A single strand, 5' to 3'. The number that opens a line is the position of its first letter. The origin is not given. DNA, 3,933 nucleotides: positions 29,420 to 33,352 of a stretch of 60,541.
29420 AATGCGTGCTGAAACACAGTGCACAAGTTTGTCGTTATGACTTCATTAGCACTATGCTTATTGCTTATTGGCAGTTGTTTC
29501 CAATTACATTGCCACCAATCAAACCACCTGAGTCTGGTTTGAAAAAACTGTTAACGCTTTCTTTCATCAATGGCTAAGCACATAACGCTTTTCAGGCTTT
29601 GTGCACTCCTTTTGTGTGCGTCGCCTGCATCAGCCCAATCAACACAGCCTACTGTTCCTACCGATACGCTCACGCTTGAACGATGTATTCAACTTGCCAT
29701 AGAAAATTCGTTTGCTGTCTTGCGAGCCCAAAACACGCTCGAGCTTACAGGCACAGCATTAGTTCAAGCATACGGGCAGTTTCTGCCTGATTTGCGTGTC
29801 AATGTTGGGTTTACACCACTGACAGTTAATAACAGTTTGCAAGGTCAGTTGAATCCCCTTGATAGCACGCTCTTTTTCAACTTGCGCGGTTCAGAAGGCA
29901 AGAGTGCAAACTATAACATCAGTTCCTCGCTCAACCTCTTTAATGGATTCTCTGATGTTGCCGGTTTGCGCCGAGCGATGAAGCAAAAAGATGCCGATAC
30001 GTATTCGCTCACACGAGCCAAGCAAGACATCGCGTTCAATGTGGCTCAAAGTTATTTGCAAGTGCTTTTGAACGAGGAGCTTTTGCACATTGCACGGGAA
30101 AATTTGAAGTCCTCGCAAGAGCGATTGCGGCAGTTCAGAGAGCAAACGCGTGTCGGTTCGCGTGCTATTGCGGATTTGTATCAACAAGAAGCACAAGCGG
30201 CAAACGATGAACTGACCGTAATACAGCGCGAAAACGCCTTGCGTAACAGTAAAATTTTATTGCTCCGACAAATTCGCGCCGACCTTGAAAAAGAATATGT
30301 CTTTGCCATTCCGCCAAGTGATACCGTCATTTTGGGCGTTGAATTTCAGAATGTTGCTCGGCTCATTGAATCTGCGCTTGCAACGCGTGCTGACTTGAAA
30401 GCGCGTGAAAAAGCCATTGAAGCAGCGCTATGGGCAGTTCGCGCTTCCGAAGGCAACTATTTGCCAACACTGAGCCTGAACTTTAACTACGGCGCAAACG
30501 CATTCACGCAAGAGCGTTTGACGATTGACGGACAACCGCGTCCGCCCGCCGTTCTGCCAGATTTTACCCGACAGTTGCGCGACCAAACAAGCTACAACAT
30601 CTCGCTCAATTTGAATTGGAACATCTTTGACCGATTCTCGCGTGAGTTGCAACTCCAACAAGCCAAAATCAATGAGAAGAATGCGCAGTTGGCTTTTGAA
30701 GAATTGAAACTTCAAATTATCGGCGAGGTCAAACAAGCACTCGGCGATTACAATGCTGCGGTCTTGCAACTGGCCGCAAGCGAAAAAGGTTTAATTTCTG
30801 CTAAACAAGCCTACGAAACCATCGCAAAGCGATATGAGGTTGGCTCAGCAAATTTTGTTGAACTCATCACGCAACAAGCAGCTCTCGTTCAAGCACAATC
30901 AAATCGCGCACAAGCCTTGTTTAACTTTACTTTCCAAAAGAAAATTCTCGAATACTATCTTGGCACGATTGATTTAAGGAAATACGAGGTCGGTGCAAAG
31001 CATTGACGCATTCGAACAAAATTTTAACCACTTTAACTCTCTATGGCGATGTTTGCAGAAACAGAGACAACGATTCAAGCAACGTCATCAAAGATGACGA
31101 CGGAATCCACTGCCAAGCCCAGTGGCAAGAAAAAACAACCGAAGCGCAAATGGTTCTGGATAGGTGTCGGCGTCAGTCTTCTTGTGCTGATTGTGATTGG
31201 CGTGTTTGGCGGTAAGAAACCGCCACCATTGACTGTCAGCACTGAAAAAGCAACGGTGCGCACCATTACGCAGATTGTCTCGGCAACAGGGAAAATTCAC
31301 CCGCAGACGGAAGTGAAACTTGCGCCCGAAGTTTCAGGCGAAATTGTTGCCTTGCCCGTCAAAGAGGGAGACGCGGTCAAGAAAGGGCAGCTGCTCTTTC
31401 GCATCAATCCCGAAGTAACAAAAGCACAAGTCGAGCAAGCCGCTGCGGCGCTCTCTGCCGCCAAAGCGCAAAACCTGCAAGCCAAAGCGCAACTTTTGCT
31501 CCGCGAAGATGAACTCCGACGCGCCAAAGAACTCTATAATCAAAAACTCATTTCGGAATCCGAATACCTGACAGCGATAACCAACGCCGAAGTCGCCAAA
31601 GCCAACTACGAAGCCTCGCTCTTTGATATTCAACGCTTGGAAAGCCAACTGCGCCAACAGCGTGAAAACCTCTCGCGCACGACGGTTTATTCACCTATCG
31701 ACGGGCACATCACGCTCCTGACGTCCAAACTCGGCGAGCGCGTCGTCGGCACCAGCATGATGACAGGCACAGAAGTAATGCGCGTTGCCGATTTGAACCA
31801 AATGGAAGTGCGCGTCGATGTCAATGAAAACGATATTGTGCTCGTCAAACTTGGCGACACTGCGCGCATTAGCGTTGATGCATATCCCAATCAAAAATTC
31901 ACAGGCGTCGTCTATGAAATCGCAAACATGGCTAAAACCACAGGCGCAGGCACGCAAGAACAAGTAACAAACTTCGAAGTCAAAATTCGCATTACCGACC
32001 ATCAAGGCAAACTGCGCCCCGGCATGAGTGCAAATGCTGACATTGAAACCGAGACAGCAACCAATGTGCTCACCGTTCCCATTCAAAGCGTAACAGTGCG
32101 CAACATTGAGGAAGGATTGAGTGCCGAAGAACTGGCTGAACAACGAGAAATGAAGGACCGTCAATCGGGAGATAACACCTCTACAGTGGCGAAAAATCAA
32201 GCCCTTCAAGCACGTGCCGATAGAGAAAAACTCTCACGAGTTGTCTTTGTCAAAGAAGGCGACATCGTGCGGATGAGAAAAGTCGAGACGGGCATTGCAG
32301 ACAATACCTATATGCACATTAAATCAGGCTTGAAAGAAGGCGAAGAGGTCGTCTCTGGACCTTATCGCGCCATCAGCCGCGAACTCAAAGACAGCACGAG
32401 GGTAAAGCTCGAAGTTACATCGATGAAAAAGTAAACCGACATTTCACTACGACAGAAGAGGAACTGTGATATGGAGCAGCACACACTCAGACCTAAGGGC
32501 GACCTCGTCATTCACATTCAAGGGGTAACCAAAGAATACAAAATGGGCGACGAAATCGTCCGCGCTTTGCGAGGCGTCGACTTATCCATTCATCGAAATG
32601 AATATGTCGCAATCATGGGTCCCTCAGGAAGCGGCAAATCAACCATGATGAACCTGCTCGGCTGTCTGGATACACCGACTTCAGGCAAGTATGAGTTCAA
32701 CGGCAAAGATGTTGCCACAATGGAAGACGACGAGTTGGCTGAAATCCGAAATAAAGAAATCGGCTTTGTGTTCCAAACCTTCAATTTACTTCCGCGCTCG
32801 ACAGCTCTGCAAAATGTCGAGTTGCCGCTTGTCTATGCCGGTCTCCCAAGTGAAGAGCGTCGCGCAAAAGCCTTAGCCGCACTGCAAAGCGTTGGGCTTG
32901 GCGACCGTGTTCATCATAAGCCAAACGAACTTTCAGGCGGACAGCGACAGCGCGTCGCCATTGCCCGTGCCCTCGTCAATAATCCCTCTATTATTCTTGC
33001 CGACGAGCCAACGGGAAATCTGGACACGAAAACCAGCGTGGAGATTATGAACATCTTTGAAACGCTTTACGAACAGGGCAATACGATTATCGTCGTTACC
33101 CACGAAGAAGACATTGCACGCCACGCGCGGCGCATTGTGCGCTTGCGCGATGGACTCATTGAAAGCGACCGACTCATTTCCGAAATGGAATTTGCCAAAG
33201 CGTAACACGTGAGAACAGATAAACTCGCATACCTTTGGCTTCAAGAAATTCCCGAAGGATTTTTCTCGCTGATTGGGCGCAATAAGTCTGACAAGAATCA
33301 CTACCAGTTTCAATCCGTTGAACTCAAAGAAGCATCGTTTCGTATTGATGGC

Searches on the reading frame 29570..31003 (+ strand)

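Call 3: search_protein_families(library=pfam, proteins=[window:29570-31003:+], max_evalue=0.01)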
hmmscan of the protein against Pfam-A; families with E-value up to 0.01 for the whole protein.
window:29570-31003:+ (478 aa): 1 family
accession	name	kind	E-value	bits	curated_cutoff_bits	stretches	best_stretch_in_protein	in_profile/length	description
PF02321.23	OEP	-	6.9e-50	169.9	22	2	264-465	3-187/187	Outer membrane efflux protein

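Call 76: search_protein_families(library=ncbifam, proteins=[window:29570-31003:+], max_evalue=1e-10)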
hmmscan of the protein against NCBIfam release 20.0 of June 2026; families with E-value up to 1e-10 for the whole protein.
window:29570-31003:+ (478 aa): 3 families
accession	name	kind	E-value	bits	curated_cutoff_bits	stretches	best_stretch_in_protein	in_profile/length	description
TIGR01844.1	type_I_sec_TolC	subfamily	2.5e-41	142.1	225.15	1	34-470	3-403/414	TolC family outer membrane protein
NF007002.0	PRK09465.1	equivalog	2.1e-20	72.7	495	1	38-468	28-427/460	outer membrane channel protein TolC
TIGR01845.1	outer_NodT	subfamily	8.5e-18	64.4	210.05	1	36-449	59-442/460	efflux transporter outer membrane subunit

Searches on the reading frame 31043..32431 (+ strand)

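Call 3: search_protein_families(library=pfam, proteins=[window:31043-32431:+], max_evalue=0.01)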
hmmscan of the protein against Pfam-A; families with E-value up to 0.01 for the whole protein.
window:31043-32431:+ (463 aa): 6 families
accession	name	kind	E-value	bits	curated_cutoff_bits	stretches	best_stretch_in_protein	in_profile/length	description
PF16576.10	HlyD_D23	-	1.2e-22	80.7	30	1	77-330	4-214/214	Barrel-sandwich domain of CusB or HlyD membrane-fusion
PF13437.12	HlyD_3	-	7.9e-17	62.4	22.2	2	214-327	1-106/106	HlyD family secretion protein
PF13533.13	Biotin_lipoyl_2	-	1.9e-11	43.9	29.8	1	91-122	1-32/32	Biotin-lipoyl like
PF22594.2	GTP-eEF1A_C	-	0.0011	19.8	27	0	310-409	1-95/101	GTP-eEF1A C-terminal domain-like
PF00358.26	PTS_EIIA_1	-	0.0024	18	27.2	0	97-133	79-115/127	phosphoenolpyruvate-dependent sugar phosphotransferase system, EIIA 1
PF00364.28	Biotin_lipoyl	-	0.0038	17.5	22.1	0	93-121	45-73/73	Biotin-requiring enzyme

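Call 76: search_protein_families(library=ncbifam, proteins=[window:31043-32431:+], max_evalue=1e-10)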
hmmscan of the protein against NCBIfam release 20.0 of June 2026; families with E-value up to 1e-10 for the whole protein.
window:31043-32431:+ (463 aa): 14 families
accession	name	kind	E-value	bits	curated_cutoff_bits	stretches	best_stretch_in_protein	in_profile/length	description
TIGR01730.1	RND_mfp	subfamily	4.8e-55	186.8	94.9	1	65-351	1-261/322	efflux RND transporter periplasmic adaptor subunit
NF008606.0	PRK11578.1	equivalog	6e-41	140.8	342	1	32-350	6-314/371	macrolide transporter subunit MacA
TIGR00999.1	8a0102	subfamily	9e-33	113.5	319.3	1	109-354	1-222/271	CzcB/NccB family metal efflux transporter periplasmic adaptor subunit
TIGR00998.1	8a0101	subfamily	2.6e-22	79.2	390.8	1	140-332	113-332/334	EmrA/EmrK family multidrug efflux transporter periplasmic adaptor subunit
TIGR01843.1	type_I_hlyD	subfamily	4.7e-22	78.5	208.65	1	183-338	241-400/422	HlyD family type I secretion periplasmic adaptor subunit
NF007785.0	PRK10476.1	equivalog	9.5e-20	70.7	376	1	78-146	37-104/347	multidrug transporter subunit MdtN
NF045904.1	RND-peri-MexE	equivalog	1.5e-16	60.3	714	1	59-232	32-191/390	multidrug efflux RND transporter periplasmic adaptor subunit MexE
TIGR02971.1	heterocyst_DevB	subfamily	1.6e-16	60.6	129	1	156-297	149-282/327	ABC exporter membrane fusion protein, DevB family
NF000272.2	OqxA_adapt_sub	exception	2e-16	59.9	835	1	53-234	30-197/391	multidrug efflux RND transporter periplasmic adaptor subunit OqxA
NF008589.1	PRK11556.1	equivalog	4.7e-16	58.7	391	1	64-353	58-329/392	MdtA/MuxA family multidrug efflux RND transporter periplasmic adaptor subunit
NF007132.1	PRK09578.1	equivalog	5.7e-16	58.2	512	1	75-222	50-183/396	MexX/AxyX family multidrug efflux RND transporter periplasmic adaptor subunit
NF033138.2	RND-peri-MexC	equivalog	1.8e-14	53.7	625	0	78-351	51-310/375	MexC family multidrug efflux RND transporter periplasmic adaptor subunit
NF002939.0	PRK03598.1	equivalog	5.2e-11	42.3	393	0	90-170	44-122/332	secretion protein HlyD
NF011715.0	PRK15136.1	equivalog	6.5e-11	41.5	563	0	90-291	61-290/390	multidrug efflux MFS transporter periplasmic adaptor subunit EmrA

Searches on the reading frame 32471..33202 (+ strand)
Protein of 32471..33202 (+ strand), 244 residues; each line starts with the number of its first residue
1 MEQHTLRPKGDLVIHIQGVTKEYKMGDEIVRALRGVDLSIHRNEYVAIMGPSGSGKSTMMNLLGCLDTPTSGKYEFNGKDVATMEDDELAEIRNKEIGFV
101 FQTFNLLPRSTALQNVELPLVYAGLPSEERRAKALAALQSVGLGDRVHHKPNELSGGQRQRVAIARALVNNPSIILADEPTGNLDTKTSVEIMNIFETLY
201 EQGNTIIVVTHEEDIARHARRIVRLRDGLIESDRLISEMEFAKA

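Call 3: search_protein_families(library=pfam, proteins=[window:32471-33202:+], max_evalue=0.01)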
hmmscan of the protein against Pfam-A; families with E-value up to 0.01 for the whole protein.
window:32471-33202:+ (244 aa): 9 families
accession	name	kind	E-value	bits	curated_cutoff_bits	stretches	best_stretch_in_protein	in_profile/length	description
PF00005.33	ABC_tran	-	1.2e-35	123.5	25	1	33-181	1-136/137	ABC transporter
PF02463.25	SMC_N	-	1.6e-07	31.5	40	1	100-225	135-211/220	RecF/RecN/SMC N terminal domain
PF13555.12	AAA_29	-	3.4e-05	23.9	27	1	35-77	14-55/61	P-loop containing region of AAA domain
PF13304.12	AAA_21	-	0.00025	21.6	27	0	153-211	237-298/304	AAA domain, putative AbiEii toxin, Type IV TA system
PF20720.3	nSTAND3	-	0.001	19.2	27.2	0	41-63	15-37/155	Novel STAND NTPase 3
PF11398.14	DUF2813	-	0.0046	16.8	21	1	33-103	11-82/372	Protein of unknown function (DUF2813)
PF03193.22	RsgA_GTPase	-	0.0059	16.9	30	1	42-63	105-126/174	RsgA GTPase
PF25199.1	nSTAND_NTPase5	-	0.0077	16.5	34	0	23-60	22-58/145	Novel STAND NTPase 5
PF13238.12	AAA_18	-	0.0096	16.8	29.4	0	46-64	1-19/128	AAA domain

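Call 76: search_protein_families(library=ncbifam, proteins=[window:32471-33202:+], max_evalue=1e-10)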
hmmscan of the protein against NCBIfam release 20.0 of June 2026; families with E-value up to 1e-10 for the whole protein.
window:32471-33202:+ (244 aa): 174 families (the best 25 are shown)
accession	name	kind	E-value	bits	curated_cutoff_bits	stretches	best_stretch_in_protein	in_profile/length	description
NF007826.0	PRK10535.1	equivalog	4.4e-82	276.4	966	1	14-234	5-225/648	macrolide ABC transporter ATP-binding protein/permease MacB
TIGR02211.1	LolD_lipo_ex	equivalog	5.8e-72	241.8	307.75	1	14-230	2-219/221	lipoprotein-releasing ABC transporter ATP-binding protein LolD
NF008639.0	PRK11629.1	equivalog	2.7e-66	223.3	360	1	13-232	6-226/234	lipoprotein-releasing ABC transporter ATP-binding protein LolD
NF038007.1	ABC_ATP_DarD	equivalog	3.2e-66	222.9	375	1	14-229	2-217/218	darobactin export ABC transporter ATP-binding protein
TIGR02673.1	FtsE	equivalog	1.5e-64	217.6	264.85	1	13-228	1-213/214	cell division ATP-binding protein FtsE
TIGR03608.1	L_ocin_972_ABC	subfamily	1.2e-61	207.7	254.85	1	18-225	3-206/206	putative bacteriocin export ABC transporter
TIGR02982.1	heterocyst_DevA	subfamily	2.3e-61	207.2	295.8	1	13-230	1-219/220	ABC exporter ATP-binding subunit, DevA family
NF007879.0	PRK10584.1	equivalog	7.2e-60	202.5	336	1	13-231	6-225/228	putative ABC transporter ATP-binding protein YbbA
TIGR01186.1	proV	subfamily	5.6e-54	183.6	326.6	1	32-230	8-208/363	betaine/proline/choline family ABC transporter ATP-binding protein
TIGR02315.1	ABC_phnC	equivalog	5.6e-54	183.1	266.1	1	14-233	2-227/243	phosphonate ABC transporter ATP-binding protein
NF007027.0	PRK09493.1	equivalog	1.4e-50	171.9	379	1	14-233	2-217/240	glutamine ABC transporter ATP-binding protein GlnQ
NF040933.2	ABC_arch_GlcV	equivalog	1.5e-48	165.5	450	1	14-231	3-221/357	glucose ABC transporter ATP-binding protein GlcV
TIGR04521.1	ECF_ATPase_2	equivalog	3.3e-47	160.9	330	1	14-233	1-226/279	energy-coupling factor transporter ATPase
NF008428.0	PRK11264.1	equivalog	1.1e-46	159.1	406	1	14-230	4-222/250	L-cystine ABC transporter ATP-binding protein TcyN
TIGR02314.1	ABC_MetN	equivalog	3.1e-46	158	499.7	1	14-225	2-213/343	methionine ABC transporter ATP-binding protein MetN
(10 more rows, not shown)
